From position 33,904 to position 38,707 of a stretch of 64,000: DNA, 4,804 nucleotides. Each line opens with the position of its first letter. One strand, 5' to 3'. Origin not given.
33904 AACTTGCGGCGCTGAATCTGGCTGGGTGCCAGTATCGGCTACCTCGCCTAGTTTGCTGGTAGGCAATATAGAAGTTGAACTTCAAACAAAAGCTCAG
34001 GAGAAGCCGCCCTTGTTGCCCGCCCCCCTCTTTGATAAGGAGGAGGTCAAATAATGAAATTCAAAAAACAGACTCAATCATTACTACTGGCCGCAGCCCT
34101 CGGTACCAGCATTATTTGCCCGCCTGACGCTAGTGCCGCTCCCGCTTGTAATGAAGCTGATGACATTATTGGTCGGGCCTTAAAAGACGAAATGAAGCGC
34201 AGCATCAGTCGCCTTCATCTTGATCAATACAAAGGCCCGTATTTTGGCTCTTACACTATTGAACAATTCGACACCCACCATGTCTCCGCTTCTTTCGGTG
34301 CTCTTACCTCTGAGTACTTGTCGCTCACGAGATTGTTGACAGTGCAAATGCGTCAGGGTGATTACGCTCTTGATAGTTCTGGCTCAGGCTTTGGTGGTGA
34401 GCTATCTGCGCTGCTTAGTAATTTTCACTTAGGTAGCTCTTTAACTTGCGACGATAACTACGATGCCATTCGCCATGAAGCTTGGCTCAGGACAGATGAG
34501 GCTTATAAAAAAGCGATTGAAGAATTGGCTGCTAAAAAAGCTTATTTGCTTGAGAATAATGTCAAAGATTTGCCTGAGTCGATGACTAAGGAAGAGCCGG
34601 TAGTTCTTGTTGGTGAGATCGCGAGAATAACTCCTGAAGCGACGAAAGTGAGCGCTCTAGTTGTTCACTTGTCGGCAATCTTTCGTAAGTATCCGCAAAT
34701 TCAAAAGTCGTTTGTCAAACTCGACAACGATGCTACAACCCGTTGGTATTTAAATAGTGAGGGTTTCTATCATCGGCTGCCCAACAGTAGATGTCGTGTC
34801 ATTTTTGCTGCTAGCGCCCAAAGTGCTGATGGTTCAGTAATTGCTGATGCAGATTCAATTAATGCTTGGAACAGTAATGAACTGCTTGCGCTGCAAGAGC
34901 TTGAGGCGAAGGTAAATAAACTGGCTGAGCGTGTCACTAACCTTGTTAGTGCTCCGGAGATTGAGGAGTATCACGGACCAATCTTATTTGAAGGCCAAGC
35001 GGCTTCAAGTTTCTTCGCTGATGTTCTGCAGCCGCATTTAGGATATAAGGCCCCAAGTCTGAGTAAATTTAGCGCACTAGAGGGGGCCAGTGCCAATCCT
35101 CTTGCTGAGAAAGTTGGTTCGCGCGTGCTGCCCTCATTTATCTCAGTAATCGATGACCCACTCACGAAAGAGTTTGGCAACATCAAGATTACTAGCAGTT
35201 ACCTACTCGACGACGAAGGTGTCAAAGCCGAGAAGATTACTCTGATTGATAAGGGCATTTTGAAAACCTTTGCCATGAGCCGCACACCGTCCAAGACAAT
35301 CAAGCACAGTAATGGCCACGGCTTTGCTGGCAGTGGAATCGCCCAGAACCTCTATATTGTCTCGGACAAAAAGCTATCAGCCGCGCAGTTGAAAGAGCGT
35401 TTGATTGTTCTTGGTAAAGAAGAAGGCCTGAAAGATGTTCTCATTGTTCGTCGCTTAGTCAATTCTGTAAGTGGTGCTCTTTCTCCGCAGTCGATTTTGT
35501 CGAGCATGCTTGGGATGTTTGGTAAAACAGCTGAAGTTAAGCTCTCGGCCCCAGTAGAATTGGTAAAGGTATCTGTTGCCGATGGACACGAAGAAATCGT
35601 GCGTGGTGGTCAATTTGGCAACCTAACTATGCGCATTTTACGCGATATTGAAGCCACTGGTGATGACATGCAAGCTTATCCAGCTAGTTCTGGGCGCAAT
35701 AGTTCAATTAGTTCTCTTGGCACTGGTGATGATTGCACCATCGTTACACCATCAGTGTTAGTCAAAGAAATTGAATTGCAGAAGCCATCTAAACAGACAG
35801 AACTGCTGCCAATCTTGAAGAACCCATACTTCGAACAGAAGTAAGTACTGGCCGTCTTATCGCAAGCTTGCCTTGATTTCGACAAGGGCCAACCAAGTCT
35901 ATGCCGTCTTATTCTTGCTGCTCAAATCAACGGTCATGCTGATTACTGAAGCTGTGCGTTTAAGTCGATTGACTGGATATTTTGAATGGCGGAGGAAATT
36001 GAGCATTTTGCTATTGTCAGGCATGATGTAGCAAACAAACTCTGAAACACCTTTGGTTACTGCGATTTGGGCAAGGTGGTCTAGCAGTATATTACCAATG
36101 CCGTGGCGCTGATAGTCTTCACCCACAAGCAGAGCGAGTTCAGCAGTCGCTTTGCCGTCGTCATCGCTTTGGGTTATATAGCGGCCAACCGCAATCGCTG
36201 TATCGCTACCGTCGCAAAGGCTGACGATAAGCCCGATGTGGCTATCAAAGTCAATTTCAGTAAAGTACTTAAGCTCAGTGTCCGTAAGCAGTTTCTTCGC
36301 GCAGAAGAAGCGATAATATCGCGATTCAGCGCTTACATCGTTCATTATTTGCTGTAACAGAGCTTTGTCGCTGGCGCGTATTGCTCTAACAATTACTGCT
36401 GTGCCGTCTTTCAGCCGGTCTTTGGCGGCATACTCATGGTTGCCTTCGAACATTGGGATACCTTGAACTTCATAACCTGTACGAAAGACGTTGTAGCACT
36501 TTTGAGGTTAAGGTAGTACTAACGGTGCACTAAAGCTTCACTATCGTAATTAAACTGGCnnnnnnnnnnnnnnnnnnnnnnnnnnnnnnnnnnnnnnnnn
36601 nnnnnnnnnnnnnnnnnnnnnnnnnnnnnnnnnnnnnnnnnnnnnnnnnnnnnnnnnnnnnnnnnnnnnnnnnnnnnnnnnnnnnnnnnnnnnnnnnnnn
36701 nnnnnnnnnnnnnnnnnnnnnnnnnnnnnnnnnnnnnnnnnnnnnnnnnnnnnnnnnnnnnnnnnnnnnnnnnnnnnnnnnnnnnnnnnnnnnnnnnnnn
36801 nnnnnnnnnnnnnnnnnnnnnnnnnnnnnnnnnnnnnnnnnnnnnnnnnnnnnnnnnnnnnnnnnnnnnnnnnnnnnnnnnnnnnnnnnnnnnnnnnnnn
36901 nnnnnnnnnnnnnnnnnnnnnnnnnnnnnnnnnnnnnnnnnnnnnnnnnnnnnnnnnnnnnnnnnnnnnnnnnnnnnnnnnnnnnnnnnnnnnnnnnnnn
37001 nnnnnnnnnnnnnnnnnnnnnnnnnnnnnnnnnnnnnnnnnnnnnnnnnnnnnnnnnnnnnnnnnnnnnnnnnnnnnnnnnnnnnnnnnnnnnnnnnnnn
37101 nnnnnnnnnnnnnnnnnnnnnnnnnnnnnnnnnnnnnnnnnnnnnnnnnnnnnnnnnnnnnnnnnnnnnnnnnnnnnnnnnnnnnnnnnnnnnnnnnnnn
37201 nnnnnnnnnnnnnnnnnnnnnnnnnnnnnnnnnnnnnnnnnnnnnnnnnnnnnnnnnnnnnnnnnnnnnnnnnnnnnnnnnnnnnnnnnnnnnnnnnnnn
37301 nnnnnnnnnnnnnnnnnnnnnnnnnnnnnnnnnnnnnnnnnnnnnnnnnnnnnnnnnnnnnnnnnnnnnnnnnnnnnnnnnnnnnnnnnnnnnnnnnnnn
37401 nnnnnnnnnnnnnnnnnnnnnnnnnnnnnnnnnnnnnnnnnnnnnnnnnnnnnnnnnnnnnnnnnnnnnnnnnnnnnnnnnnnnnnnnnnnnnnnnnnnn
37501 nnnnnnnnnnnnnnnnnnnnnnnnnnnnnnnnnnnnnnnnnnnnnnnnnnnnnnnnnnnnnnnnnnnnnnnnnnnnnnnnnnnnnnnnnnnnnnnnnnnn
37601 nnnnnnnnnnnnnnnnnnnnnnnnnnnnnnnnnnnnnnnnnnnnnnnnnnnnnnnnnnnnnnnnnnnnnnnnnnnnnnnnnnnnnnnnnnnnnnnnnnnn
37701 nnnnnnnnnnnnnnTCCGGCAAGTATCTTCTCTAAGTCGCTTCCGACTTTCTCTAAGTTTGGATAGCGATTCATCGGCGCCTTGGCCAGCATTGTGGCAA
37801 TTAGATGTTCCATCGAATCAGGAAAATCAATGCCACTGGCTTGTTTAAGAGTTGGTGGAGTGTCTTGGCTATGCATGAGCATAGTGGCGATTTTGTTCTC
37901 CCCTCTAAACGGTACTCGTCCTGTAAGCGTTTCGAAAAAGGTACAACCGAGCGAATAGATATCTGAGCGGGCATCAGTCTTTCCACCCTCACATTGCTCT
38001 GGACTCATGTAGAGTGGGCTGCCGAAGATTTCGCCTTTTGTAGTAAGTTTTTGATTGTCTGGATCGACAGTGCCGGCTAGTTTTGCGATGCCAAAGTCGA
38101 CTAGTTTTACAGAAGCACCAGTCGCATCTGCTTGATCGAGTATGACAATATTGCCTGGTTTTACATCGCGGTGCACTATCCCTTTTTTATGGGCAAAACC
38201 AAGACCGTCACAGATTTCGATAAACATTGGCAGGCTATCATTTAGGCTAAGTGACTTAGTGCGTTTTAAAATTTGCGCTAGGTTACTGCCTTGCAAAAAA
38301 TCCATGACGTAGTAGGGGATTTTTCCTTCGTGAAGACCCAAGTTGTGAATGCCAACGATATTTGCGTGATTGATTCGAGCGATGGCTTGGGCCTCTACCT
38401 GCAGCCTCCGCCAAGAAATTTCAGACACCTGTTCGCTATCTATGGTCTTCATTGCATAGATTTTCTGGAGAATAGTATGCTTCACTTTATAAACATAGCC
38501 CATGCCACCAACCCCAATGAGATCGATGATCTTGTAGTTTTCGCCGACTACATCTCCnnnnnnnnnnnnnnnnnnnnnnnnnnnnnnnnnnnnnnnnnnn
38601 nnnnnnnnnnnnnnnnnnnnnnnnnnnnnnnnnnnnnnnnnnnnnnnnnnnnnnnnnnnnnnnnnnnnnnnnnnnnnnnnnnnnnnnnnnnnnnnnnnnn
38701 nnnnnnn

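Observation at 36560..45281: Tandem array of four paralogous receptor-like Ser/Thr kinases with extracytoplasmic LRR domains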

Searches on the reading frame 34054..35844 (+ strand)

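Call 21: search_protein_families(library=pfam, proteins=[window:34054-35844:+], max_evalue=0.01)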
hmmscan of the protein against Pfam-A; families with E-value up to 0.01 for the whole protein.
window:34054-35844:+ (596 aa): 2 families
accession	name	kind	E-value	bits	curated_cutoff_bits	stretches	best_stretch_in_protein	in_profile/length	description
PF19289.4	PmbA_TldD_3rd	-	8.2e-18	64.8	22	1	309-573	5-216/220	PmbA/TldA metallopeptidase C-terminal domain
PF19290.4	PmbA_TldD_2nd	-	0.0067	17.3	20.9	0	201-295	13-106/109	PmbA/TldA metallopeptidase central domain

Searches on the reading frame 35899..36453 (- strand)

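Call 21: search_protein_families(library=pfam, proteins=[window:35899-36453:-], max_evalue=0.01)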
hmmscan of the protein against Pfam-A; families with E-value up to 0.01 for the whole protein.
window:35899-36453:- (184 aa): 3 families
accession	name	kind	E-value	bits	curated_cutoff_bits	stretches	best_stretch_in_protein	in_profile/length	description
PF00583.31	Acetyltransf_1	-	5e-10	40.1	20.7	1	57-155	17-113/116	Acetyltransferase (GNAT) family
PF13302.13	Acetyltransf_3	-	9.8e-07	30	25.4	1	20-156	2-134/138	Acetyltransferase (GNAT) domain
PF13508.13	Acetyltransf_7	-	0.00028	21.6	27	1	93-136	21-62/84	Acetyltransferase (GNAT) domain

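Call 85: search_protein_families(library=padloc, proteins=[window:35899-36453:-], max_evalue=0.001)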
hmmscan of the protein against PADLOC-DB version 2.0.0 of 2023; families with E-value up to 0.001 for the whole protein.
window:35899-36453:- (184 aa): 0 families

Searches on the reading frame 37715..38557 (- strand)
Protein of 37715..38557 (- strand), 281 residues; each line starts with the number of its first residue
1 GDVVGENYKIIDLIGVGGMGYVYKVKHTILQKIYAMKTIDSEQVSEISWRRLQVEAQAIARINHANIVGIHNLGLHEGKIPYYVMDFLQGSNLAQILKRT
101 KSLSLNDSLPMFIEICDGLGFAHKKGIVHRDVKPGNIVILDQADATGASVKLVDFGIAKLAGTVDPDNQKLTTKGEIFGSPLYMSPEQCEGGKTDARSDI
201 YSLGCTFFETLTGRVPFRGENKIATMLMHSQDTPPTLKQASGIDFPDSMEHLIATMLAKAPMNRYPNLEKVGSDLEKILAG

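Call 68: search_solved_structures(query=window:37715-38557:-, show_alignments=2, max_evalue=1e-40)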
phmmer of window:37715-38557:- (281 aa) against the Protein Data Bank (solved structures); distinct sequences matched with E-value up to 1e-40: 15.
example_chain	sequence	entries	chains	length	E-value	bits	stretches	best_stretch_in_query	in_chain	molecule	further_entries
6b2p_A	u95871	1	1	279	9.4e-46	159.5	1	5-278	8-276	Serine/threonine-protein kinase PknB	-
5u94_A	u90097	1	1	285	1e-45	159.4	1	5-278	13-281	Serine/threonine-protein kinase PknB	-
1o6y_A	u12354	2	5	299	1.2e-45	159.2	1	5-278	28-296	SERINE/THREONINE-PROTEIN KINASE PKNB | Probable serine/threonine-protein kinase pknB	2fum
1mru_A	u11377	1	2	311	1.4e-45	159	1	5-278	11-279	Probable serine/threonine-protein kinase pknB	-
3orm_A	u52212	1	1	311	3.5e-45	157.6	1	5-278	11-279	Serine/threonine protein kinase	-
3f69_A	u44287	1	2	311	6.4e-45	156.8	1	5-278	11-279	Serine/threonine-protein kinase pknB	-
6i2p_A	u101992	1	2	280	8.5e-45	156.4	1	5-278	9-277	Serine/threonine-protein kinase PknB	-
3ori_A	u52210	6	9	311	1.7e-44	155.4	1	5-278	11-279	Serine/threonine protein kinase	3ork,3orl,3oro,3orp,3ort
3f61_A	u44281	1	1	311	1.1e-43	152.8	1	5-278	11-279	Serine/threonine-protein kinase pknB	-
9ymt_A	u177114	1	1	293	1.1e-43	152.7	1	1-279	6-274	Serine/Threonine Kinase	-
4eqm_A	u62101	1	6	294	1.1e-43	152.7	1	1-279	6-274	Protein kinase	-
4ow8_A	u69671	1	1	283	1.6e-41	145.7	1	5-266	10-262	Serine/threonine-protein kinase PknA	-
9tmq_A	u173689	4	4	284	1.6e-41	145.6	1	5-266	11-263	Serine/threonine-protein kinase PknA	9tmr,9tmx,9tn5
6b2q_A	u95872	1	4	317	2.3e-41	145.1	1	5-266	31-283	Serine/threonine-protein kinase PknA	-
4x3f_A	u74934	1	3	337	2.9e-41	144.8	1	5-266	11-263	Serine/threonine-protein kinase PknA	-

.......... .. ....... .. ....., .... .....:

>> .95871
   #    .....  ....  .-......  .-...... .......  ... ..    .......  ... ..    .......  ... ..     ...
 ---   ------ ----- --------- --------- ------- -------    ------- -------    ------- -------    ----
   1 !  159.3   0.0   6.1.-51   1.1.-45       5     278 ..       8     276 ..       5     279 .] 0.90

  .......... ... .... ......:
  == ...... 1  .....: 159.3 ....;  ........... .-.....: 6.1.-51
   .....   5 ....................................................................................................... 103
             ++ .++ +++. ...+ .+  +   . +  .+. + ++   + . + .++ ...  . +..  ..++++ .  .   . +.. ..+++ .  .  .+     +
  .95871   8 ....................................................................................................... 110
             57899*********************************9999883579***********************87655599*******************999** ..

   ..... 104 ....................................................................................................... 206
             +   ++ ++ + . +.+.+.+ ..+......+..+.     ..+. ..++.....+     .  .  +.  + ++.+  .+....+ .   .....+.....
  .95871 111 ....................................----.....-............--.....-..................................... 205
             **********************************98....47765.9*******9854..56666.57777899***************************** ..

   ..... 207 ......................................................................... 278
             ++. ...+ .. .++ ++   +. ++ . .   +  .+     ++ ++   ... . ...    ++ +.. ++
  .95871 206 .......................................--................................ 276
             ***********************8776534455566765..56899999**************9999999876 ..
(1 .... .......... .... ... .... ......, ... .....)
